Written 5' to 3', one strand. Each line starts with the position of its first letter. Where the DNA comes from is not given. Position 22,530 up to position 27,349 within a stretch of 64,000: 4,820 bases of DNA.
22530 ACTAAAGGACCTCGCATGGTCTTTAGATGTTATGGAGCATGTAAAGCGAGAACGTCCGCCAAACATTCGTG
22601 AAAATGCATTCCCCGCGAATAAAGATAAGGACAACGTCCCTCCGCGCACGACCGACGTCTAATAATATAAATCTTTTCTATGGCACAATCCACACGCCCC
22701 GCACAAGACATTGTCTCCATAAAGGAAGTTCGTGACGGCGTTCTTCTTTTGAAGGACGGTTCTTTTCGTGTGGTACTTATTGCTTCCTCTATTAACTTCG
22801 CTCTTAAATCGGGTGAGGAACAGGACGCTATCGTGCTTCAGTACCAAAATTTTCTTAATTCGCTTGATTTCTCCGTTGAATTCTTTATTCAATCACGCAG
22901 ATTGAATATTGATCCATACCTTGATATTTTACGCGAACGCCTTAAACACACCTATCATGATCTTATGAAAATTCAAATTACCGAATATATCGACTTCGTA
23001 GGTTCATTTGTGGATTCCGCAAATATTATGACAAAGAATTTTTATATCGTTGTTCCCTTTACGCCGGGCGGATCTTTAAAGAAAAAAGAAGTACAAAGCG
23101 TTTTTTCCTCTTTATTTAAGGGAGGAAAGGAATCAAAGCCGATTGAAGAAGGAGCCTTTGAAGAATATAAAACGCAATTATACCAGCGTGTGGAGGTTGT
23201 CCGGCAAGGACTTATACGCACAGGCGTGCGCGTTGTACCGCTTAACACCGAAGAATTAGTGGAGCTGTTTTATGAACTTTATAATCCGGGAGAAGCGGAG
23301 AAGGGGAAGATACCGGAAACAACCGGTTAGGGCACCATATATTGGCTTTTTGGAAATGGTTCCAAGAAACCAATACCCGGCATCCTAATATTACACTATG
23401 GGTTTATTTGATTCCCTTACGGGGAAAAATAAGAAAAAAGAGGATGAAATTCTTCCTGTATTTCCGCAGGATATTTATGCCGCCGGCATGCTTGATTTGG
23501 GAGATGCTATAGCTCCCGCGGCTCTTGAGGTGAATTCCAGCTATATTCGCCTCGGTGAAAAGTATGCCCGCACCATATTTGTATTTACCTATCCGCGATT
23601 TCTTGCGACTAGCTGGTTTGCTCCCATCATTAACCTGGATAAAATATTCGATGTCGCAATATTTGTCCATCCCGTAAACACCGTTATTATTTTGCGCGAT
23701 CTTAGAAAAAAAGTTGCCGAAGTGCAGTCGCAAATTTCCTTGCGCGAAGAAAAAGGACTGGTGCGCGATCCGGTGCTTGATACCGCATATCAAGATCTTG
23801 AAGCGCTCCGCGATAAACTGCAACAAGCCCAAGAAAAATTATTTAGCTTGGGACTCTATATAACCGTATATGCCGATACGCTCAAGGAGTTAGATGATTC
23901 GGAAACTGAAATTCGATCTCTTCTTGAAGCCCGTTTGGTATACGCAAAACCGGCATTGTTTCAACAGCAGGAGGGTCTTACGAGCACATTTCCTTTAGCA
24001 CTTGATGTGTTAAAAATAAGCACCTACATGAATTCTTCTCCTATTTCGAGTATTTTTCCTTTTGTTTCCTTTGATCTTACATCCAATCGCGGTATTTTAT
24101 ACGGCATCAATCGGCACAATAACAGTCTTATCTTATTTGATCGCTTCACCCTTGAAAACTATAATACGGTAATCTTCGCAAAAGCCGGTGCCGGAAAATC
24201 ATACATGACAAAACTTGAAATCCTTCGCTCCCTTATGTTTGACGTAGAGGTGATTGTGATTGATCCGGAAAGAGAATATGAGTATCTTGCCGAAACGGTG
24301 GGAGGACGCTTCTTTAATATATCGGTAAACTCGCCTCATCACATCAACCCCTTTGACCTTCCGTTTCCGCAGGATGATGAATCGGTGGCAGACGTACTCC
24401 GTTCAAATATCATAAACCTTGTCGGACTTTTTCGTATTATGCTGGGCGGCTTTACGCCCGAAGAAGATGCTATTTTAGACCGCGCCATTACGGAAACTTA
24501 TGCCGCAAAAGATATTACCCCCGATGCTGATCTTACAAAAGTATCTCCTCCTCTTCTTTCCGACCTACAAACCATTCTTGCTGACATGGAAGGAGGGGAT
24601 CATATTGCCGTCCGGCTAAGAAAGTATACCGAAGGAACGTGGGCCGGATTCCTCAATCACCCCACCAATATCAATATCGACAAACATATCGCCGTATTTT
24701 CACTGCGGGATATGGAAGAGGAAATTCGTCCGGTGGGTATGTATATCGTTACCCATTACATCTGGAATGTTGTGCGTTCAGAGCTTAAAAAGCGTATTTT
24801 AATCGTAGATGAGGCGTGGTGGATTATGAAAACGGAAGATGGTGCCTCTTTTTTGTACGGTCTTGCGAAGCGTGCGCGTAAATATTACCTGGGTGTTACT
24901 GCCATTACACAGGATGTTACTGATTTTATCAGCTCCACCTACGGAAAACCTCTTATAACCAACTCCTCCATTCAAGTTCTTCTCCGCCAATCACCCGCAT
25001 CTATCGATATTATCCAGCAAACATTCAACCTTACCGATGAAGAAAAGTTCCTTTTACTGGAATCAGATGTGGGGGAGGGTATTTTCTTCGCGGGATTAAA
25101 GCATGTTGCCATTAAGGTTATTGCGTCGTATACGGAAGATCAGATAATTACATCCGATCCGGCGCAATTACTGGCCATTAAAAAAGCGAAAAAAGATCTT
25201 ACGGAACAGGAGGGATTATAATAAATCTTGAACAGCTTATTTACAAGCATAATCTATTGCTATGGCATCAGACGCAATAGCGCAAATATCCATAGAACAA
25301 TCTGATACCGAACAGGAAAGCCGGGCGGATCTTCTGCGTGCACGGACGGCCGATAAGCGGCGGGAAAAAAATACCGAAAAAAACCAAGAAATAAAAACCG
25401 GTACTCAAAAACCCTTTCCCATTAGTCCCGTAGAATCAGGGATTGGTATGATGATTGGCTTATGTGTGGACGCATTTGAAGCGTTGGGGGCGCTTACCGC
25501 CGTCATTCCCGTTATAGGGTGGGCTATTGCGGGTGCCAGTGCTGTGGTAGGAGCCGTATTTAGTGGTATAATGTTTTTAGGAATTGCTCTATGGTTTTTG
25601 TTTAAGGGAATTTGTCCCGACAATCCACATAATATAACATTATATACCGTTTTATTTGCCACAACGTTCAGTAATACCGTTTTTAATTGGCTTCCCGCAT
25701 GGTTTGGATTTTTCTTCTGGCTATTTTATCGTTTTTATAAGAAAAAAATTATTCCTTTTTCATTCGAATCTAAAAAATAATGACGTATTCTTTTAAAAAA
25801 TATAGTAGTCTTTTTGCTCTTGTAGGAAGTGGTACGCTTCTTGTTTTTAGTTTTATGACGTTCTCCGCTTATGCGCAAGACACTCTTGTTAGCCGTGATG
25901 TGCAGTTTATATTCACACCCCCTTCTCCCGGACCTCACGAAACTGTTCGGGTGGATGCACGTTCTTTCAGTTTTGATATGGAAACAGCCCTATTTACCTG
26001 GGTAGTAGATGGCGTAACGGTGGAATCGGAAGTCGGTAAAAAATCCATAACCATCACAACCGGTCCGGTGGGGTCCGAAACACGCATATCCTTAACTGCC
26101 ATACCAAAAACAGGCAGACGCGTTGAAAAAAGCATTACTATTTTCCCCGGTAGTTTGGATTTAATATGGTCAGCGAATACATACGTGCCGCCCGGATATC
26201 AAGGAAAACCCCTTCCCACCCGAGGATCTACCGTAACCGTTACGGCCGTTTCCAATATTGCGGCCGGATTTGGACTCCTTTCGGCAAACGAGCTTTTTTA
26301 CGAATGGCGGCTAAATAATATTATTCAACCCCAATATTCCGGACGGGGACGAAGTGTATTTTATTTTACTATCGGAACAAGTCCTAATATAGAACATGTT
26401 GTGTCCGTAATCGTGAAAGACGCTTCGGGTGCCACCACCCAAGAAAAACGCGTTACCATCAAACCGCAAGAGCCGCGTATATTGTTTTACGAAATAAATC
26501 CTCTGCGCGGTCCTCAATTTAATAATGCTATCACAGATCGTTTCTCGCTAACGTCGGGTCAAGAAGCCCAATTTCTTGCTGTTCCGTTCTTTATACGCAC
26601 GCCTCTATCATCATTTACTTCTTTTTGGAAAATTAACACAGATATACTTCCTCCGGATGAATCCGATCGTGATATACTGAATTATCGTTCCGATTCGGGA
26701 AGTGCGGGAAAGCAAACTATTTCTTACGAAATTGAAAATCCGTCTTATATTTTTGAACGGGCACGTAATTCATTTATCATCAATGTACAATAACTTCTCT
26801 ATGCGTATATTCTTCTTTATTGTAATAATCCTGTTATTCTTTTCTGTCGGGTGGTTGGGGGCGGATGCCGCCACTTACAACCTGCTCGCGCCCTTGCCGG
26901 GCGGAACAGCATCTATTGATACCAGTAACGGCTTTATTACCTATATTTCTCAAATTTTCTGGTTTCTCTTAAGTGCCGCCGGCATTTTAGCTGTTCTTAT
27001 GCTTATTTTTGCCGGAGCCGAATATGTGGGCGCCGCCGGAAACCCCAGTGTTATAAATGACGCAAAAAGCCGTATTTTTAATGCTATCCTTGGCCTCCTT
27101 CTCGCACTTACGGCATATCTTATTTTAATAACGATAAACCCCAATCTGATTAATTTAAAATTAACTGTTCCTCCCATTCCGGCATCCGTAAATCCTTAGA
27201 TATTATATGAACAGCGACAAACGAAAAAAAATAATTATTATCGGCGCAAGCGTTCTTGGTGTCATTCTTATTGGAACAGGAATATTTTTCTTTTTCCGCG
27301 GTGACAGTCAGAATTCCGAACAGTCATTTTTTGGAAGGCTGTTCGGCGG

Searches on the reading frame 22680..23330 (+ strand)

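Call 3: search_protein_families(library=pfam, proteins=[window:22680-23330:+], max_evalue=0.1)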
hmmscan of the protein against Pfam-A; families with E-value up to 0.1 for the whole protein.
window:22680-23330:+ (216 aa): 1 family
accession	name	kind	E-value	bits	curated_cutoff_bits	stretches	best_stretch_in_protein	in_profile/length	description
PF12967.12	DUF3855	-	0.015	15.7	27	1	93-160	83-147/158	Domain of Unknown Function with PDB structure (DUF3855)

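Call 6: search_protein_families(library=ncbifam, proteins=[window:22680-23330:+], max_evalue=0.1)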
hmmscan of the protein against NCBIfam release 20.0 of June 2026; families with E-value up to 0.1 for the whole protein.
window:22680-23330:+ (216 aa): 3 families
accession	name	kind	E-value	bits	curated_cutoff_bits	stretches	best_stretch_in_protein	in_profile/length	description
NF045975.1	VirB4_plasma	equivalog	1.3e-07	29.8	590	1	10-144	106-251/894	Mbov_0397 family ICE element conjugal transfer ATPase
NF045971.1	conju_CD1110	equivalog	8.6e-06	24.3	325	1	9-78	2-74/752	VirB4-like conjugal transfer ATPase, CD1110 family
NF041427.1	TrsD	subfamily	6.2e-05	22.9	200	1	9-126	16-143/201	TrsD/TraD family conjugative transfer protein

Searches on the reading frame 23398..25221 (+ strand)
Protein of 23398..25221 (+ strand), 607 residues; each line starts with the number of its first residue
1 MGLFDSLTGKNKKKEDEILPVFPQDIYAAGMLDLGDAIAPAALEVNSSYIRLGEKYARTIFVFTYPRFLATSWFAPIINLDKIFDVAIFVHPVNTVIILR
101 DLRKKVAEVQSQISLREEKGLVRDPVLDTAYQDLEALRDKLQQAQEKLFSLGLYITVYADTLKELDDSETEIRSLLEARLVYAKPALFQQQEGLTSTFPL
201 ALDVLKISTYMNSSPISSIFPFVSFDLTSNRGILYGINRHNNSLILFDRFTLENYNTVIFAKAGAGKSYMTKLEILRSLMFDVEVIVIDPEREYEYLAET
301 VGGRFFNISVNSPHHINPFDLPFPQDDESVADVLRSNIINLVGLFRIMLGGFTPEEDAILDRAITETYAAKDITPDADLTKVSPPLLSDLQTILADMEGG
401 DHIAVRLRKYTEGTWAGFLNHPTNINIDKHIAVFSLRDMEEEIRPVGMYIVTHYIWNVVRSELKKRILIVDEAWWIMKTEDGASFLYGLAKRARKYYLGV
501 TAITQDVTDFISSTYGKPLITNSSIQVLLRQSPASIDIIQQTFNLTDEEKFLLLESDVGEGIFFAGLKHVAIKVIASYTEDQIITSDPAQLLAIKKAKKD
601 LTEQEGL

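Call 3: search_protein_families(library=pfam, proteins=[window:23398-25221:+], max_evalue=0.1)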
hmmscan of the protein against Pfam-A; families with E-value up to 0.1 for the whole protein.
window:23398-25221:+ (607 aa): 5 families
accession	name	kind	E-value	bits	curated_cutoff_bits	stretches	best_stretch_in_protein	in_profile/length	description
PF19044.6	P-loop_TraG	-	2.8e-24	86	25.8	1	251-554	26-343/413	TraG P-loop domain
PF12846.13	AAA_10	-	2e-10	40.7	27.5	2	254-301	21-68/362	AAA-like domain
PF01935.23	DUF87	-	1.6e-07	32.1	23.2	1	259-323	28-94/220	Helicase HerA, central domain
PF11130.14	TraC_F_IV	-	0.00068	19.2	28.1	1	124-202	298-375/375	TraC protein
PF03135.19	CagE_TrbE_VirB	-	0.0021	18.5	21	1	128-179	122-176/204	CagE, TrbE, VirB family, component of type IV transporter system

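Call 71: search_dna_similar(query=window:23398-25218:+, collection=plasmids, mode=protein, max_evalue=0.00001, max_rows=15)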
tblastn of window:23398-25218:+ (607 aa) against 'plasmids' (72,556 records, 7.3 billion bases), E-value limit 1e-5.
Records with a match: 4263; places in all: 4349; records where one place covers at least 80% of the query: 1182.
Best place of each record, by identity: <60% 4263.
By first word of the organism name: Klebsiella 765; Bacillus 449; Acinetobacter 259; Enterococcus 257; Escherichia 217; Staphylococcus 215; Vibrio 138; Providencia 136; Citrobacter 126; Salmonella 123; and 258 more.
By predicted mobility (MOB-suite, as given by PLSDB): conjugative 3021; non-mobilizable 950; mobilizable 292.
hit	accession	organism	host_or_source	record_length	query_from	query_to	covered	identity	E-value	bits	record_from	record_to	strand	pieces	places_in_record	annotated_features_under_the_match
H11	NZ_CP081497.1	Streptomyces sp. BHT-5-2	whole organism,plant soil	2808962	28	591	93%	35.5%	1e-94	325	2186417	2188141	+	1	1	none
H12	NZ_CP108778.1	Embleya sp. NBC_00896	-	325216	40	605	93%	34.7%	3e-101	345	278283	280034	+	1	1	ATP-binding protein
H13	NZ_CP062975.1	Pontibacillus sp. ALD_SL1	mangrove mud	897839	24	598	95%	33.1%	4e-104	353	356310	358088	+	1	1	VirB4-like conjugal transfer ATPase, CD1110 family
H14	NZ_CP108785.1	Embleya sp. NBC_00888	-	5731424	40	586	90%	34.8%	1e-87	305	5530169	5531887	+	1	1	none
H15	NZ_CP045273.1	Priestia megaterium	pure culture,Paper surface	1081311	11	586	95%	32.4%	5e-48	327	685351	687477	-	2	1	none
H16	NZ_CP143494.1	Clostridium perfringens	pig,fecal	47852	14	566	91%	31.6%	3e-69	251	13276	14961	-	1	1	VirB4-like conjugal transfer ATPase, CD1110 family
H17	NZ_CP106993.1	Paenibacillus thiaminolyticus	mixed culture,sour bamboo shoots sample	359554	1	583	96%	28.1%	3e-65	239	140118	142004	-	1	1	DUF87 domain-containing protein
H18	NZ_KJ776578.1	Clostridium botulinum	-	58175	32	566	88%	30.1%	1e-71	258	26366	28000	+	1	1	VirB4-like conjugal transfer ATPase, CD1110 family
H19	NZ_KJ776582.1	Clostridium botulinum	-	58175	32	566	88%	30.1%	1e-71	258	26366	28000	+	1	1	VirB4-like conjugal transfer ATPase, CD1110 family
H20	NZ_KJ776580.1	Clostridium botulinum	-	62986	32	566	88%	30.1%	2e-71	258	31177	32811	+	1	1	VirB4-like conjugal transfer ATPase, CD1110 family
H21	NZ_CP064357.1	Miltoncostaea oceani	pure culture,marine sediment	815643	30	596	93%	28.2%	3e-67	245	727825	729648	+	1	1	DUF87 domain-containing protein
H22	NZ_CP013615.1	Clostridium perfringens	canine,Pure culture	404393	28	584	92%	28.5%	1e-62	232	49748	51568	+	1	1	DUF87 domain-containing protein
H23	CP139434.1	Brevibacillus halotolerans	cell culture,freshwater soil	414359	1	560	92%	28.2%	3e-67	246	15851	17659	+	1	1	DUF87 domain-containing protein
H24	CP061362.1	Clostridioides sp. ES-W-0016-02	water,pond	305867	30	589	92%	27.9%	2e-60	225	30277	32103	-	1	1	ATP-binding protein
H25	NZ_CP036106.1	Bacillus mycoides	cell culture,soil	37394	27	597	94%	27.4%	4e-54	207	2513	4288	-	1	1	DUF87 domain-containing protein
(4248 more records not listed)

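Call 72: get_annotated_region(hit=H13, flank=12000)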
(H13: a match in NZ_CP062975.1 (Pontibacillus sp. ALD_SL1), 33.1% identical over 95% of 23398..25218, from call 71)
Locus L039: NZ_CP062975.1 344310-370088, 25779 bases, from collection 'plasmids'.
description: Pontibacillus sp. ALD_SL1 plasmid unnamed, complete sequence
organism: Pontibacillus sp. ALD_SL1 (NCBI taxid 2777185)
taxonomy: Bacteria; Bacillota; Bacilli; Bacillales; Bacillaceae; Pontibacillus; Pontibacillus sp. ALD SL1
host: -; source: mangrove mud; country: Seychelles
typing (MOB-suite, as given by PLSDB): non-mobilizable
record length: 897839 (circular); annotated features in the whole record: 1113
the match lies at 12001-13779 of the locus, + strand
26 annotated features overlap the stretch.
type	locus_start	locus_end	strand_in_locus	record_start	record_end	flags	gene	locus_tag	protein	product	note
CDS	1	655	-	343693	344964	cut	-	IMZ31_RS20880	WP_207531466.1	hypothetical protein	-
CDS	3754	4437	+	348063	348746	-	-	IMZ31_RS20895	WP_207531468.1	chemotaxis protein CheW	GO:0006935 - chemotaxis [Evidence IEA]; GO:0007165 - signal transduction [Evidence IEA]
CDS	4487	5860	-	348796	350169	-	-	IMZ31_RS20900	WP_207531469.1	hypothetical protein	-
CDS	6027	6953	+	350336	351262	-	-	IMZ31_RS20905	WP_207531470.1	hypothetical protein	-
CDS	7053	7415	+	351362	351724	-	-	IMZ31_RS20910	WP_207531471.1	hypothetical protein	-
CDS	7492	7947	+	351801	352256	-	-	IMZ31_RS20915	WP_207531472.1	Mbov_0395 family pilin-like conjugal transfer protein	-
CDS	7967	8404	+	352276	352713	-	-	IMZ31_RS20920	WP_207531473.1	hypothetical protein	-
CDS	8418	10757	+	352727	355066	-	-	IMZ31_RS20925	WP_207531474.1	hypothetical protein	-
CDS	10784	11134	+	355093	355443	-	-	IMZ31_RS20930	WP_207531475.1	hypothetical protein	-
CDS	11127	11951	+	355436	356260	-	-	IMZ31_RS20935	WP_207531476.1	hypothetical protein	-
CDS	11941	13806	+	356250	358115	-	-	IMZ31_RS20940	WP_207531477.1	VirB4-like conjugal transfer ATPase, CD1110 family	-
CDS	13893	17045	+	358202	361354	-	-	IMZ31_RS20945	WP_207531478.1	peptidoglycan DD-metalloendopeptidase family protein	-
CDS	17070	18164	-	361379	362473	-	-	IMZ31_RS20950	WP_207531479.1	hypothetical protein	-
CDS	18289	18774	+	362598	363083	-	-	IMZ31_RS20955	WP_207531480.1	hypothetical protein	-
CDS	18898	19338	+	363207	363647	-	-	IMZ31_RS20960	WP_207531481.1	YaaR family protein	-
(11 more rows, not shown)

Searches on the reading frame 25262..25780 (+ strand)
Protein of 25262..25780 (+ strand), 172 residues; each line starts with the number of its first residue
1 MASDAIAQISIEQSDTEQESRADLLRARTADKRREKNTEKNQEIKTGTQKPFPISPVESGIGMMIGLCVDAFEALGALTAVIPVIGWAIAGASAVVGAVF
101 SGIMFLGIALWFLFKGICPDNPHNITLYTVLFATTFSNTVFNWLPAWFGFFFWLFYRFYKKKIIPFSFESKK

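Call 3: search_protein_families(library=pfam, proteins=[window:25262-25780:+], max_evalue=0.1)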
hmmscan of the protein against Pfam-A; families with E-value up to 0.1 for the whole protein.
window:25262-25780:+ (172 aa): 0 families

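Call 6: search_protein_families(library=ncbifam, proteins=[window:25262-25780:+], max_evalue=0.1)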
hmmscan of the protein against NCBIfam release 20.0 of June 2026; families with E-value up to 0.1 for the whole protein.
window:25262-25780:+ (172 aa): 0 families

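Call 68: search_protein_families(library=phrogs, proteins=[window:25262-25777:+], max_evalue=0.01)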
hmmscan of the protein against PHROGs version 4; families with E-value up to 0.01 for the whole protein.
window:25262-25777:+ (172 aa): 1 family
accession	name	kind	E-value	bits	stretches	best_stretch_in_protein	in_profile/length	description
phrog_594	-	unknown function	0.0051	18.2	0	19-82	12-77/85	-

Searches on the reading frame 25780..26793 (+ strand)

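Call 3: search_protein_families(library=pfam, proteins=[window:25780-26793:+], max_evalue=0.1)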
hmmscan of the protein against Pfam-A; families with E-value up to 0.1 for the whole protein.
window:25780-26793:+ (337 aa): 1 family
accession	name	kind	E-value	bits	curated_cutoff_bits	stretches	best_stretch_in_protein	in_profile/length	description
PF18998.6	Flg_new_2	-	0.082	13.3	23.6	0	89-113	12-35/73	Divergent InlB B-repeat domain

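Call 6: search_protein_families(library=ncbifam, proteins=[window:25780-26793:+], max_evalue=0.1)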
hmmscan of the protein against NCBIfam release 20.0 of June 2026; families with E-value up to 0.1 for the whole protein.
window:25780-26793:+ (337 aa): 0 families

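Call 68: search_protein_families(library=phrogs, proteins=[window:25780-26790:+], max_evalue=0.01)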
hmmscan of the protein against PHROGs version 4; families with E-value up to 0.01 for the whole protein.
window:25780-26790:+ (337 aa): 0 families

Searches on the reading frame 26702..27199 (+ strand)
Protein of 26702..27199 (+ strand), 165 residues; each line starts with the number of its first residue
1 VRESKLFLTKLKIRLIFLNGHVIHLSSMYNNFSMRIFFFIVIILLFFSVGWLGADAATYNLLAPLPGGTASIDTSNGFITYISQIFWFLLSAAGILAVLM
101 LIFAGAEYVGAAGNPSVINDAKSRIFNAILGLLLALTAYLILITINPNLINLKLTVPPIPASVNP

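Call 67: search_protein_families(library=pfam, proteins=[window:26702-27199:+], max_evalue=0.001)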
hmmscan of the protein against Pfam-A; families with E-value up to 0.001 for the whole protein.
window:26702-27199:+ (165 aa): 1 family
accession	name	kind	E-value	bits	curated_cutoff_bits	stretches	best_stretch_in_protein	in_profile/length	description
PF18895.5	T4SS_pilin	-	7.2e-07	29.6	26.6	1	79-142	6-68/71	Type IV secretion system pilin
